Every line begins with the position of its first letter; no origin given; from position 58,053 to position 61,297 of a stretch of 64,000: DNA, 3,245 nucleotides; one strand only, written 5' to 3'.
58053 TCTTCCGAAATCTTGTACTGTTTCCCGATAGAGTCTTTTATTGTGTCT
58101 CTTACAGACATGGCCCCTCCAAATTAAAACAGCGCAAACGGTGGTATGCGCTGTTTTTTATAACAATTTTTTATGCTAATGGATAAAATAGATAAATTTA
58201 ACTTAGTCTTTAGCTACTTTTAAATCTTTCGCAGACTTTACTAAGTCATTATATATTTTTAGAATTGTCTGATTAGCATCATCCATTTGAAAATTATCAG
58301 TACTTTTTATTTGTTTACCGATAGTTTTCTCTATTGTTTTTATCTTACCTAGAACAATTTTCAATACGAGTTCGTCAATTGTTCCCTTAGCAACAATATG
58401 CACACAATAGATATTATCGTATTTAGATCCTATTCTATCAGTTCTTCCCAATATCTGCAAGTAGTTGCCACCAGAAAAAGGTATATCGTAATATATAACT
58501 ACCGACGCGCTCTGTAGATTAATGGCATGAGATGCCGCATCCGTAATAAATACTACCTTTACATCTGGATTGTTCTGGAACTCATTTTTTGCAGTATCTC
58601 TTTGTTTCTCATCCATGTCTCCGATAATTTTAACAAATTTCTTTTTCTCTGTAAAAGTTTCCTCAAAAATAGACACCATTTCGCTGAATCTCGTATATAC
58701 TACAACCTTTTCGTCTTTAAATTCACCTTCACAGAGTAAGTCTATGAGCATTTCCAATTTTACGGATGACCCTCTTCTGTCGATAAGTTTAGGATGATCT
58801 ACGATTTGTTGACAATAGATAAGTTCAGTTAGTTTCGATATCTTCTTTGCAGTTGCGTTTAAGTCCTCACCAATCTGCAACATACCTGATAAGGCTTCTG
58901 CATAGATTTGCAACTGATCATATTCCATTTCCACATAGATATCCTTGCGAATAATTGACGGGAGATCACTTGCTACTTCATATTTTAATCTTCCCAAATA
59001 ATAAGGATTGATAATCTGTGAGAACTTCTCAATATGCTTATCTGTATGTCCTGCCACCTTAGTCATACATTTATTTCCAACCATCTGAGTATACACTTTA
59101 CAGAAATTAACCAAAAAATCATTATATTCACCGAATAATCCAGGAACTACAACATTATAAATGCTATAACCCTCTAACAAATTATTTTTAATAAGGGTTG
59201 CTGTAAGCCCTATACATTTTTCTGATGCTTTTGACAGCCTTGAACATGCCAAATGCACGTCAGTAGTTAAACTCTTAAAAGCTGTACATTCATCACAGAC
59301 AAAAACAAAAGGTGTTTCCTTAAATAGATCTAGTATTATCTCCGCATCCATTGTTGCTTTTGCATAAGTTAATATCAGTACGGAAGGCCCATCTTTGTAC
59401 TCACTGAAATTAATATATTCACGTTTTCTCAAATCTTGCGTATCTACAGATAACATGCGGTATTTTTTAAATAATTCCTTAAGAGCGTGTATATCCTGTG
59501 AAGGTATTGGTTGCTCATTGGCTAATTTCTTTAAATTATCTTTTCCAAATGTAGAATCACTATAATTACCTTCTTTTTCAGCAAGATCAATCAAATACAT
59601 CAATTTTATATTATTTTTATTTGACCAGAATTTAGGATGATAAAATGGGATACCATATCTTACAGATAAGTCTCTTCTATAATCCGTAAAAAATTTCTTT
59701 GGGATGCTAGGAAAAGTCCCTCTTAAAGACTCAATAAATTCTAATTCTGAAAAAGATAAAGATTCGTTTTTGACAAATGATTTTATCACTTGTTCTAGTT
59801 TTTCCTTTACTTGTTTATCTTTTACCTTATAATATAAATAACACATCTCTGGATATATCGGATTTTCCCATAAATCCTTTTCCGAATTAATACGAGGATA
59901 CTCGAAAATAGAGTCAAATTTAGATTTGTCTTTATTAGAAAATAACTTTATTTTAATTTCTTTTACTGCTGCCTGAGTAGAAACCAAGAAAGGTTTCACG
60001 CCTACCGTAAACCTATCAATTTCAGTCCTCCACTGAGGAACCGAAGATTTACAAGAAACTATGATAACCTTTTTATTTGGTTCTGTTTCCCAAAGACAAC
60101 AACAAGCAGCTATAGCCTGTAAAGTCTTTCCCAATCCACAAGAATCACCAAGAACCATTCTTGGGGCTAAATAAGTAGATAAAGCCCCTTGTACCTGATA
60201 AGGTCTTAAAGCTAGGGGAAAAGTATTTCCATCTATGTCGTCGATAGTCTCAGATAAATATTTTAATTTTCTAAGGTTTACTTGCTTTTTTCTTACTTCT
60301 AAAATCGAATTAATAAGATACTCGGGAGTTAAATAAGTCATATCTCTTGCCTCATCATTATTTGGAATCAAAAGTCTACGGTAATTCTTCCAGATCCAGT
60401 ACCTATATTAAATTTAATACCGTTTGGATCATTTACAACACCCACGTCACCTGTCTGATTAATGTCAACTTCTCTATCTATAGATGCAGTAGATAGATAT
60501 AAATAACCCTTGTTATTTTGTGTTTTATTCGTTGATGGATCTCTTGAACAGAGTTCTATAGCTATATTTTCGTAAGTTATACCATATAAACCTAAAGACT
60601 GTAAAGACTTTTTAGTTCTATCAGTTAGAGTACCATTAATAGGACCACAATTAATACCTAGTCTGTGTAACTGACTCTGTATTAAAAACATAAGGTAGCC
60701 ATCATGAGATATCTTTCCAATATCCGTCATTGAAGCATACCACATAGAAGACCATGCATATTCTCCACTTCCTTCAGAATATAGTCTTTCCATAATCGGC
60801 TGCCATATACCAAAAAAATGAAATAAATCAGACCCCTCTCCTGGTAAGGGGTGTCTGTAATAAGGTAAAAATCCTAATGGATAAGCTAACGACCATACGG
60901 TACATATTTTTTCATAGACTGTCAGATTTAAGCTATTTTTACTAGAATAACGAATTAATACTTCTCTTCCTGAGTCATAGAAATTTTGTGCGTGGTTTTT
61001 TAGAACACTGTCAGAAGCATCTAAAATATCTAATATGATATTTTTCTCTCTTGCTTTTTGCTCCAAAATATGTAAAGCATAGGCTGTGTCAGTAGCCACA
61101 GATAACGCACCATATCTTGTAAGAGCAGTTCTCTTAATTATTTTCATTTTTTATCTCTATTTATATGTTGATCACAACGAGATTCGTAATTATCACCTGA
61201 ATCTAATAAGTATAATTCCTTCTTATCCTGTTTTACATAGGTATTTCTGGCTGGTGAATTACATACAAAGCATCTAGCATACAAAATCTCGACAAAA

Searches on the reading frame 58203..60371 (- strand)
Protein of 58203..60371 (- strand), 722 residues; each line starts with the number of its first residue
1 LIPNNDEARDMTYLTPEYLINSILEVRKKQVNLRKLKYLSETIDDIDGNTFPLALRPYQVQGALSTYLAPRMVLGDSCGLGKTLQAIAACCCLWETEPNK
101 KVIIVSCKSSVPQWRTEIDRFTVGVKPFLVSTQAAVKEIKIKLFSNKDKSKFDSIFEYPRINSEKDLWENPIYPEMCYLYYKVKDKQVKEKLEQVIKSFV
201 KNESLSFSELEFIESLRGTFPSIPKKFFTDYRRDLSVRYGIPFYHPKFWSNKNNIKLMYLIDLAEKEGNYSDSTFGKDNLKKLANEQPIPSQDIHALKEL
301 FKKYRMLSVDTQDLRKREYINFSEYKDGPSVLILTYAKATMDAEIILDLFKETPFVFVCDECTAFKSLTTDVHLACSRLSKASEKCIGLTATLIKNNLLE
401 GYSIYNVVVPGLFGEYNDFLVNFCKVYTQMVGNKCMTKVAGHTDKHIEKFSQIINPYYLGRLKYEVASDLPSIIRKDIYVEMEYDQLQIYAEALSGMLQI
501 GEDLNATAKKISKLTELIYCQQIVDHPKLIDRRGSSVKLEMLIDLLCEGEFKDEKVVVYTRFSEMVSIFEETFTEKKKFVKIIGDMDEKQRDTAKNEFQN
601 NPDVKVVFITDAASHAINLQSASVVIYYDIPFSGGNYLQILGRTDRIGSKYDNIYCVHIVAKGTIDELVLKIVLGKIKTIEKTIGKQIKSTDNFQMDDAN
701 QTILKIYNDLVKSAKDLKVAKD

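Call 3: search_protein_families(library=pfam, proteins=[window:58203-60371:-], max_evalue=0.1)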
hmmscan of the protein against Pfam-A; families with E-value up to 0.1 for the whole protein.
window:58203-60371:- (722 aa): 5 families
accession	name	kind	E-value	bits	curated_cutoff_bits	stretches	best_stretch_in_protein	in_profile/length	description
PF00176.29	SNF2-rel_dom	-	1.2e-24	87.4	24.9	2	311-528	83-289/290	SNF2-related domain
PF00271.37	Helicase_C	-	5.1e-20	72.2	23.5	1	538-648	2-110/110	Helicase conserved C-terminal domain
PF04851.21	ResIII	-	2.5e-06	28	22.5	1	55-132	4-84/164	Type III restriction enzyme, res subunit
PF16203.11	ERCC3_RAD25_C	-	2.4e-05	24.2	27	1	550-632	57-135/248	ERCC3/RAD25/XPB C-terminal helicase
PF04096.20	Nucleoporin2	-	0.0061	17.1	28.4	0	438-509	15-86/148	Nup98-96 autopeptidase S59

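Call 4: search_protein_families(library=phrogs, proteins=[window:58203-60371:-], max_evalue=0.01)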
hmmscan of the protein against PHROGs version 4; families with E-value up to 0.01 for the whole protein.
window:58203-60371:- (722 aa): 9 families
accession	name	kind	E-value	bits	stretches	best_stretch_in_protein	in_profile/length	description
phrog_62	-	DNA, RNA and nucleotide metabolism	2.1e-75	255.3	2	324-697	780-1146/1881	DNA helicase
phrog_23807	-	unknown function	2.1e-18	66.5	1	540-698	514-686/1053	-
phrog_16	-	DNA, RNA and nucleotide metabolism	3.2e-13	49.8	1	45-656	263-595/986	DNA helicase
phrog_11801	-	other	4.8e-10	38.3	1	52-195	864-967/2269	DNA methyltransferase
phrog_26785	-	unknown function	5.7e-10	38.8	1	582-681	764-865/1087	-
phrog_1685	-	unknown function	1.1e-08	33.8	1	597-708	1462-1574/2278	-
phrog_11354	-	unknown function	1.3e-06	29.1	1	590-684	9-105/116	-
phrog_21391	-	DNA, RNA and nucleotide metabolism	3.2e-05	22.2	1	554-643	1360-1450/2021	DNA helicase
phrog_21007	-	other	0.0074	15.4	1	571-702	42-170/857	DNA methyltransferase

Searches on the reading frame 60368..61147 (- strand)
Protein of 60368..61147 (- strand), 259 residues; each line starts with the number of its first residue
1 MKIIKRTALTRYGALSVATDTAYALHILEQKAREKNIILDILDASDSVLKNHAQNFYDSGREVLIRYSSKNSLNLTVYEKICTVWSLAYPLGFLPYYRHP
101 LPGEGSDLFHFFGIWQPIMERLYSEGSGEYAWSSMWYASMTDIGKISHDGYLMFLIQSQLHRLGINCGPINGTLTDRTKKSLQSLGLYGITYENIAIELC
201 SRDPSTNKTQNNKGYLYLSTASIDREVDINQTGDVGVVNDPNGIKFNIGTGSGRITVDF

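Call 3: search_protein_families(library=pfam, proteins=[window:60368-61147:-], max_evalue=0.1)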
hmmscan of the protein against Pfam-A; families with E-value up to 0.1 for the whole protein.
window:60368-61147:- (259 aa): 1 family
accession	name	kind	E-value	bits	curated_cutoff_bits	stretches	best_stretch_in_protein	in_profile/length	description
PF03020.21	LEM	-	0.074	13.1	24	0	157-173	11-27/40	LEM domain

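Call 4: search_protein_families(library=phrogs, proteins=[window:60368-61147:-], max_evalue=0.01)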
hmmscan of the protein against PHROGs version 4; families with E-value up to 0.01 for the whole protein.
window:60368-61147:- (259 aa): 0 families
